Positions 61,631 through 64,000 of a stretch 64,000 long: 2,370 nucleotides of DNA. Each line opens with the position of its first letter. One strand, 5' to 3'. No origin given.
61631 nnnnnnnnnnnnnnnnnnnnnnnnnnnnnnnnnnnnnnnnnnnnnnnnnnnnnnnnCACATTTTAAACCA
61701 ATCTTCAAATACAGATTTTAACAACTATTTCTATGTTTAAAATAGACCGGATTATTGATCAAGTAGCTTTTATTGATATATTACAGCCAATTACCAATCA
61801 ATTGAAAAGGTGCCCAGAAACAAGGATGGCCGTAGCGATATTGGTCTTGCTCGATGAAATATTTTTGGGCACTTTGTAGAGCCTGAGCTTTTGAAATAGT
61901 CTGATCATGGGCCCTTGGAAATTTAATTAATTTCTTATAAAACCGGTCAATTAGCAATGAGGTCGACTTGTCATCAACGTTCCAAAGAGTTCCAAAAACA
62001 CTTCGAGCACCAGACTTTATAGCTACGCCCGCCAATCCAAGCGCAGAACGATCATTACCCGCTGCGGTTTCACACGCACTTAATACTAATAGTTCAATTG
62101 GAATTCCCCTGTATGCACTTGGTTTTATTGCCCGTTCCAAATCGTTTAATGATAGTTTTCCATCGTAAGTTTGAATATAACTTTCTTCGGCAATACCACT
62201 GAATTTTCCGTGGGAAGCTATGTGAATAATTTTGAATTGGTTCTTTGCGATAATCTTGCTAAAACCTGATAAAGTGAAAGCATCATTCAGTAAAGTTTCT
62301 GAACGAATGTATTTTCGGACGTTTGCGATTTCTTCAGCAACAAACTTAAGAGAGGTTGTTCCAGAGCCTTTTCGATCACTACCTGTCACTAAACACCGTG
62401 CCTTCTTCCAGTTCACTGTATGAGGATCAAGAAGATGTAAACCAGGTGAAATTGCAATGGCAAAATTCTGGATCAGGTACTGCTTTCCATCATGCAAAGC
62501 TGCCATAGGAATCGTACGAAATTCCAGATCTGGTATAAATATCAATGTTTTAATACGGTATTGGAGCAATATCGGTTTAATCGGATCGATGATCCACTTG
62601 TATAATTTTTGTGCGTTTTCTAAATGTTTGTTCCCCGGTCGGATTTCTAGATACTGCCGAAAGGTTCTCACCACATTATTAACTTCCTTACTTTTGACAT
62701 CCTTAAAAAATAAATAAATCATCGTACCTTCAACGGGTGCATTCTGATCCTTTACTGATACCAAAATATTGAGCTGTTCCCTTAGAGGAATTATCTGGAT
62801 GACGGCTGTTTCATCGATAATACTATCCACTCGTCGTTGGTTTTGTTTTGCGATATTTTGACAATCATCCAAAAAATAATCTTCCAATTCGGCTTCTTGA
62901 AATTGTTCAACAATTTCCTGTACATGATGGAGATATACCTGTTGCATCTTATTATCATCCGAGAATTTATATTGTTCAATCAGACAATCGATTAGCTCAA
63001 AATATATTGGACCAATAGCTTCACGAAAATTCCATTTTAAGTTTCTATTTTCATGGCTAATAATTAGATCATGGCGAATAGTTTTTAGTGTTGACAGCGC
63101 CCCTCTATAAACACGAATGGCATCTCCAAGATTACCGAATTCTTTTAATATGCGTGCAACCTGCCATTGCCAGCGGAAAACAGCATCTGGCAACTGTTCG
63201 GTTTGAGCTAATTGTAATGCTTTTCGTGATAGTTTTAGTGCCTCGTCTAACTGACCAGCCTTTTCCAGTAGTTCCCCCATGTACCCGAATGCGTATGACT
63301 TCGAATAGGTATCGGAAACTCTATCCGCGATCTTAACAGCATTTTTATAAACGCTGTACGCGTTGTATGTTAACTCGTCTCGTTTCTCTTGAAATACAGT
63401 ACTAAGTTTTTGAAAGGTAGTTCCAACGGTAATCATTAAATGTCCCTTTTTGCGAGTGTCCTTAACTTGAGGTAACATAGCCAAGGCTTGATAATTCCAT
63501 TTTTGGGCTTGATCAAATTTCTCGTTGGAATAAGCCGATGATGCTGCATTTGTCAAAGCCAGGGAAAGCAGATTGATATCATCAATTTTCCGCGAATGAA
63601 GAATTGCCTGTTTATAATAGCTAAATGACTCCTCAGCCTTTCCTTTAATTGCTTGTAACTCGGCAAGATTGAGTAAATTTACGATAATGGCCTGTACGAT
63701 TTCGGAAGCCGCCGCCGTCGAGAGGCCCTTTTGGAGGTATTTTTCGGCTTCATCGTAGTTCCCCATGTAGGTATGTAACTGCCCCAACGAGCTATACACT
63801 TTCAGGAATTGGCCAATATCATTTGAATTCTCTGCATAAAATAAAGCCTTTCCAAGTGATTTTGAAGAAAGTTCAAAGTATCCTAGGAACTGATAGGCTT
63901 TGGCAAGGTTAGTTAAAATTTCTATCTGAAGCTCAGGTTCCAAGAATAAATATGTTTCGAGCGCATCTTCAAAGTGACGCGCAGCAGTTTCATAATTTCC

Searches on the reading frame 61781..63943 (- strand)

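Call 10: search_protein_families(library=pfam, proteins=[window:61781-63943:-], max_evalue=0.001)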
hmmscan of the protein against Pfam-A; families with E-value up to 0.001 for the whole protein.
window:61781-63943:- (720 aa): 11 families
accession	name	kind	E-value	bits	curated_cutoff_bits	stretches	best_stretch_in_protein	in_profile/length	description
PF12770.12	CHAT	-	9.1e-52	176.7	24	1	443-718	3-289/289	CHAT domain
PF13424.12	TPR_12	-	4.5e-20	72.1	30.1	3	221-286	8-75/77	Tetratricopeptide repeat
PF17874.7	TPR_MalT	-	1.3e-12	48.2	45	2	194-286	58-152/336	MalT-like TPR region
PF00515.34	TPR_1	-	6.4e-10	38.9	27.8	1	48-75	2-29/34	Tetratricopeptide repeat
PF13181.12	TPR_8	-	1.6e-09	37.6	25.7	1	48-75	2-29/34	Tetratricopeptide repeat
PF07719.23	TPR_2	-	1.7e-09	37.5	27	0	49-75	3-29/34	Tetratricopeptide repeat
PF13428.12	TPR_14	-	8.2e-09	35.7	23.5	0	52-81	6-35/44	Tetratricopeptide repeat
PF13374.12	TPR_10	-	8.2e-09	35.6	27.5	1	49-76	4-31/42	Tetratricopeptide repeat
PF13176.12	TPR_7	-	7.2e-08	32.4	27.9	0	50-74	2-28/36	Tetratricopeptide repeat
PF24885.1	TPR_NPHP3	-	2.6e-05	24.2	100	0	38-164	90-220/239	Nephrocystin-3 TPR domain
PF18537.6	CODH_A_N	-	0.00033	21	32.2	0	35-86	29-80/83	Carbon monoxide dehydrogenase subunit alpha N-terminal domain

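Call 69: search_protein_families(library=padloc, proteins=[window:61781-63943:-], max_evalue=0.001)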
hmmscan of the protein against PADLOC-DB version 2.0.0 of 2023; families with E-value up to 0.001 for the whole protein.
window:61781-63943:- (720 aa): 3 families
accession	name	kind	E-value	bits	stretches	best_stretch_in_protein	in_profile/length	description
PDLC01169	TPR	-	3.2e-13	47.7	1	12-166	78-227/252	TPR repeats containing protein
PDLC03831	BovA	-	1.2e-09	35.4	1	562-680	497-608/720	-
PDLC05011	PDC-S39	-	0.0004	17.2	1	43-215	128-297/595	-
